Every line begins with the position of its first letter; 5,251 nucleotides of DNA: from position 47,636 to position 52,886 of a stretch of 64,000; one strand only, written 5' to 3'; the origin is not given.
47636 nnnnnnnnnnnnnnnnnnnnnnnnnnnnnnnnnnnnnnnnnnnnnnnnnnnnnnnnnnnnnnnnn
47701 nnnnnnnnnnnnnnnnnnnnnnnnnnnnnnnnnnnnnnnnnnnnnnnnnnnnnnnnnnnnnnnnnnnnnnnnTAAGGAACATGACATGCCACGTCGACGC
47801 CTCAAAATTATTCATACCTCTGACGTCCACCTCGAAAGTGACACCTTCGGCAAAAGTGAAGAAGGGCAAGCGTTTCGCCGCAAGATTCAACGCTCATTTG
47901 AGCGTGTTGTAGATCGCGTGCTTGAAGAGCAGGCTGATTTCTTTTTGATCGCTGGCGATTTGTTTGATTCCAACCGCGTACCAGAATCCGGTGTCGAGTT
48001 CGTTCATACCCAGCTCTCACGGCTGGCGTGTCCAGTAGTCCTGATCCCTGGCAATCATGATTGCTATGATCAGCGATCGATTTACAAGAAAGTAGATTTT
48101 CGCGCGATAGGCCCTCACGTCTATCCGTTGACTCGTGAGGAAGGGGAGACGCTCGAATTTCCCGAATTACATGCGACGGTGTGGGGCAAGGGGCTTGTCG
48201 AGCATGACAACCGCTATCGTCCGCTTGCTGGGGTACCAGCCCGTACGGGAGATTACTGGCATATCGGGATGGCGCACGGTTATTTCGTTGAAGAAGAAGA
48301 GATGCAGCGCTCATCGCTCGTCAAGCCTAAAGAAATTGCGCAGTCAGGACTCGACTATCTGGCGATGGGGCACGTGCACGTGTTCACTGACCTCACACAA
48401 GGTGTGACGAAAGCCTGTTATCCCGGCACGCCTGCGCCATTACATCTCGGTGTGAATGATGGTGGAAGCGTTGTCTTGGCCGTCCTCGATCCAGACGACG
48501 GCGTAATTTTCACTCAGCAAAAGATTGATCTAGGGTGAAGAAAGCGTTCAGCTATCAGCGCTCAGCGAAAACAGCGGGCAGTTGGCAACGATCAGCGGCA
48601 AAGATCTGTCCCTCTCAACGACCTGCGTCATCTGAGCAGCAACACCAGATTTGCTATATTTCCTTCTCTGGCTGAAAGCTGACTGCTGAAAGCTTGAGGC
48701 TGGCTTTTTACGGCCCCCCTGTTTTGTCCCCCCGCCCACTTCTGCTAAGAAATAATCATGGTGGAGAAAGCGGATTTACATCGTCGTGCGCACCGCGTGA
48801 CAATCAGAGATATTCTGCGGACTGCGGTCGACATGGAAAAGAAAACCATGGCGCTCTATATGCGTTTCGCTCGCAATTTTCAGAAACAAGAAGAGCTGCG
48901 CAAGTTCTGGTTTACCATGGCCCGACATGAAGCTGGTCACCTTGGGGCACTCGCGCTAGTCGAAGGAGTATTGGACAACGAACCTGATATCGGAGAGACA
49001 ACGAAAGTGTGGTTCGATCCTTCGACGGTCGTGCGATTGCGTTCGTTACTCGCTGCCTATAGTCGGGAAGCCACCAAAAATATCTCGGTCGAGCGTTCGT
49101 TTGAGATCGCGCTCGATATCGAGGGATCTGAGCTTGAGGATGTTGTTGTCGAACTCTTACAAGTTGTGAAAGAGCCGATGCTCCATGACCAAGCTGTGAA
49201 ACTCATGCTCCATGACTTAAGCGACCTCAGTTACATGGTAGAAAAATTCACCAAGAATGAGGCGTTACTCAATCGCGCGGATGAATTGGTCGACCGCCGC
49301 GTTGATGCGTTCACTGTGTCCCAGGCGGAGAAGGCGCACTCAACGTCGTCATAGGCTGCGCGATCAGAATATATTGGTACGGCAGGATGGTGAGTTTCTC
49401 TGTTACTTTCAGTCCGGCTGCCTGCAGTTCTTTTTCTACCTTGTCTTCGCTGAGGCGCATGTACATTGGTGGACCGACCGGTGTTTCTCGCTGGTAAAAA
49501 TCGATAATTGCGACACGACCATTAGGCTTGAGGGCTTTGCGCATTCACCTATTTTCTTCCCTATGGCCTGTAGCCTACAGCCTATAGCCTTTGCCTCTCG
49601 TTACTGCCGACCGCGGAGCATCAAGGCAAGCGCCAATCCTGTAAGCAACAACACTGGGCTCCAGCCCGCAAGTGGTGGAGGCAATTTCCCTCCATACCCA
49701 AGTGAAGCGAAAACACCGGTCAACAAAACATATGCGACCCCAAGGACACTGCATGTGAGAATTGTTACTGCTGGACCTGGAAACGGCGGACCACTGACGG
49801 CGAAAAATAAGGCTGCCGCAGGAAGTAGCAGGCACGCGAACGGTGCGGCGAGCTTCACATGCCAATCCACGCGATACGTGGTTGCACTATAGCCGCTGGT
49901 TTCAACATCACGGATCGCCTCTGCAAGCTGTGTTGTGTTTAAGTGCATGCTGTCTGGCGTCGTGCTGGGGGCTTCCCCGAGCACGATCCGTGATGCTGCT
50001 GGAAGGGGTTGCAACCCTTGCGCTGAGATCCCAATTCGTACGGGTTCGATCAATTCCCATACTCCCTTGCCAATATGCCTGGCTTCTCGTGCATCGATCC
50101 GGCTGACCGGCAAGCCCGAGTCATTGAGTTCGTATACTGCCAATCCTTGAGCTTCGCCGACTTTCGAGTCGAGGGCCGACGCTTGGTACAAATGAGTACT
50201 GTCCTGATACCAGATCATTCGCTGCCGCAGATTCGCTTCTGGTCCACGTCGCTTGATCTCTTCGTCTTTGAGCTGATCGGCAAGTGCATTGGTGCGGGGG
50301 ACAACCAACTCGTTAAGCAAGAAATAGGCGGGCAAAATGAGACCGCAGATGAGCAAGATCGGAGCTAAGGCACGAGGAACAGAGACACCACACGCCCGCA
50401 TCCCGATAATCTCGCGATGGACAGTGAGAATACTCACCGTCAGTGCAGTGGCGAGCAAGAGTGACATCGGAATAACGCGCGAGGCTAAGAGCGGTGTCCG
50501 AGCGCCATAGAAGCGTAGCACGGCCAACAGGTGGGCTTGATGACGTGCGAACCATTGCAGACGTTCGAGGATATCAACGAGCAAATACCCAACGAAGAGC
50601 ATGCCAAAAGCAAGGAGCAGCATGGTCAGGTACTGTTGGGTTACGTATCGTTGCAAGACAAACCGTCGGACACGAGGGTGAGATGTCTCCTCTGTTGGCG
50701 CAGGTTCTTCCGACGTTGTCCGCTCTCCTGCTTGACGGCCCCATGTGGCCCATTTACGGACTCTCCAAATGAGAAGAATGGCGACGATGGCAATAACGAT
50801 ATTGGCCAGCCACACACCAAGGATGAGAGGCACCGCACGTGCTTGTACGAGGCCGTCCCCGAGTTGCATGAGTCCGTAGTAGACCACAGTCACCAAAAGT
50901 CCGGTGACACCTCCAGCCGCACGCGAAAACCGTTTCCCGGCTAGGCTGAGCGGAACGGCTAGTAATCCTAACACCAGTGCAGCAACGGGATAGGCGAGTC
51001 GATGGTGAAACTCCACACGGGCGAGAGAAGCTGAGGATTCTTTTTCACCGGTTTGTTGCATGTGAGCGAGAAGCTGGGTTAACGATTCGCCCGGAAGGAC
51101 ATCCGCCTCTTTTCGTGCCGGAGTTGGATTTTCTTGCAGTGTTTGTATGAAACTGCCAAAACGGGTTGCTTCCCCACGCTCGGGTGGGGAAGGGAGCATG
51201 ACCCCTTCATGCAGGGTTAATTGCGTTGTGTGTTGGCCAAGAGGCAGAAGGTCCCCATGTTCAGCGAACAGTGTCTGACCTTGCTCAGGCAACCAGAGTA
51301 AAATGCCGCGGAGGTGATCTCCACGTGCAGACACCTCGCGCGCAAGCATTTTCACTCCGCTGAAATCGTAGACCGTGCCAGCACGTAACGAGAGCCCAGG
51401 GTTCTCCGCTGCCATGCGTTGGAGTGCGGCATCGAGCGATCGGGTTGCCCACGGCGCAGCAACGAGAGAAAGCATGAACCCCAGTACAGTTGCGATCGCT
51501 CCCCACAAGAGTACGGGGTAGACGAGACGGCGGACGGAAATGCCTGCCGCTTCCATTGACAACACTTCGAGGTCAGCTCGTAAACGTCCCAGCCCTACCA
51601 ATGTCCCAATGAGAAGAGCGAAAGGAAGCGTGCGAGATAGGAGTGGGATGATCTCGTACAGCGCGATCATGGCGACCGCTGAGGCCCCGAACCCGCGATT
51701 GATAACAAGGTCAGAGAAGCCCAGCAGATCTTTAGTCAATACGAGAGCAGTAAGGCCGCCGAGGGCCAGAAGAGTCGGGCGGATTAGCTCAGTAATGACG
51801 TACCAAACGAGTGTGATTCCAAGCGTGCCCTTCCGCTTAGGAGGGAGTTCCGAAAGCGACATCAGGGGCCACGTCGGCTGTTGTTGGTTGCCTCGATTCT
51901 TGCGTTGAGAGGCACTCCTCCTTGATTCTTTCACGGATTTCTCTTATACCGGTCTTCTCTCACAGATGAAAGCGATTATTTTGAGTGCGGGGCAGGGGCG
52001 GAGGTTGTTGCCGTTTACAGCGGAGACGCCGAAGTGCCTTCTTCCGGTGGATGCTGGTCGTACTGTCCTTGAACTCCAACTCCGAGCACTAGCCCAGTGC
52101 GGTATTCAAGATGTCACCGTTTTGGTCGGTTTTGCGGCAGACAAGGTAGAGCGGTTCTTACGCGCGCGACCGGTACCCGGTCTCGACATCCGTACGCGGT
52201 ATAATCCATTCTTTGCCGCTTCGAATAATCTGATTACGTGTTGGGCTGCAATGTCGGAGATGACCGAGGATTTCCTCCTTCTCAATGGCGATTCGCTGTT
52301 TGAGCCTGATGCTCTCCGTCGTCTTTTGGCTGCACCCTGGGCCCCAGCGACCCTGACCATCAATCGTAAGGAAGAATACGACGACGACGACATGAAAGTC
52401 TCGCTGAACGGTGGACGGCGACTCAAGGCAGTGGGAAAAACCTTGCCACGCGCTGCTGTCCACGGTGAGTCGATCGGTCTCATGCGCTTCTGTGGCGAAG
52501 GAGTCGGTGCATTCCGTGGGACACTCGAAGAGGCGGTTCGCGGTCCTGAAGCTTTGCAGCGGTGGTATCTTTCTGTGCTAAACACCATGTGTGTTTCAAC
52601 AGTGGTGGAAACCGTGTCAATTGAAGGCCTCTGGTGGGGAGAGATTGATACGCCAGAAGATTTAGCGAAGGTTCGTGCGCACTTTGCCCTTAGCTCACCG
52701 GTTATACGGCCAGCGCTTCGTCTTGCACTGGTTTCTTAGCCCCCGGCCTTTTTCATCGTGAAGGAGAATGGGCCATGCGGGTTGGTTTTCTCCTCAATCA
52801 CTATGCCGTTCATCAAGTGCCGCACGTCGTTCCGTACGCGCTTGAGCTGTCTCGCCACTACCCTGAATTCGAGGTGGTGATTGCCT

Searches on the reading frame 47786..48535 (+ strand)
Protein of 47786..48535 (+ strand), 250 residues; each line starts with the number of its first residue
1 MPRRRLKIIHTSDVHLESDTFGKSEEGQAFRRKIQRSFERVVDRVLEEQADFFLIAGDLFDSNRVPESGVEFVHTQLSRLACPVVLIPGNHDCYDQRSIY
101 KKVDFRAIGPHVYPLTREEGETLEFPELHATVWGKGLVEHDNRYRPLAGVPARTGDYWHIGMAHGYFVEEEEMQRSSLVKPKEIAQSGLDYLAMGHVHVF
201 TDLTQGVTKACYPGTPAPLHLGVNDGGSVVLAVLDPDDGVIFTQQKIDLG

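Call 6: search_protein_families(library=pfam, proteins=[window:47786-48535:+], max_evalue=1)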
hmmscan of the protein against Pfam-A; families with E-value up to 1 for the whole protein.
window:47786-48535:+ (250 aa): 2 families
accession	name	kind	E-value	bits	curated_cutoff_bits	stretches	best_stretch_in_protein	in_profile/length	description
PF00149.33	Metallophos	-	1.2e-18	68.7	21.5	1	6-199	1-190/191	Calcineurin-like phosphoesterase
PF12850.12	Metallophos_2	-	6.2e-09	36.5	27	1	7-222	2-141/154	Calcineurin-like phosphoesterase superfamily domain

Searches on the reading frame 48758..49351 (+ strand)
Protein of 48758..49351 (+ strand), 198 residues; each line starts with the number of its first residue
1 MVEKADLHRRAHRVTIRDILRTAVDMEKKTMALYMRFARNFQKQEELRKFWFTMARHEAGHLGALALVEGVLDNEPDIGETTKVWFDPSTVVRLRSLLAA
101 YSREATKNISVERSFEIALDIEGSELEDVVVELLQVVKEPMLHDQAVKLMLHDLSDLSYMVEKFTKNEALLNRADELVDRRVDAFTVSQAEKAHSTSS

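Call 44: search_protein_families(library=pfam, proteins=[window:48758-49351:+], max_evalue=0.001)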
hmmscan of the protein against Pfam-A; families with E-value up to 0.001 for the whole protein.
window:48758-49351:+ (198 aa): 1 family
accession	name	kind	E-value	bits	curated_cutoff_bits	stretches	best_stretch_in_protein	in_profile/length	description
PF02915.23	Rubrerythrin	-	2e-07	31.9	22.8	1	18-127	1-116/137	Rubrerythrin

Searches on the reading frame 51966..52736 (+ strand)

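Call 45: search_protein_families(library=pfam, proteins=[window:51966-52736:+], max_evalue=0.001)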
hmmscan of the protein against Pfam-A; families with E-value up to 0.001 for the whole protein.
window:51966-52736:+ (257 aa): 2 families
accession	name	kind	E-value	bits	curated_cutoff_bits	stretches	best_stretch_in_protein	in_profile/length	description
PF12804.13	NTP_transf_3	-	4.2e-12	47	27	1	3-123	1-110/160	MobA-like NTP transferase domain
PF00483.29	NTP_transferase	-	2.2e-09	37.7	21.2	1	2-121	1-121/245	Nucleotidyl transferase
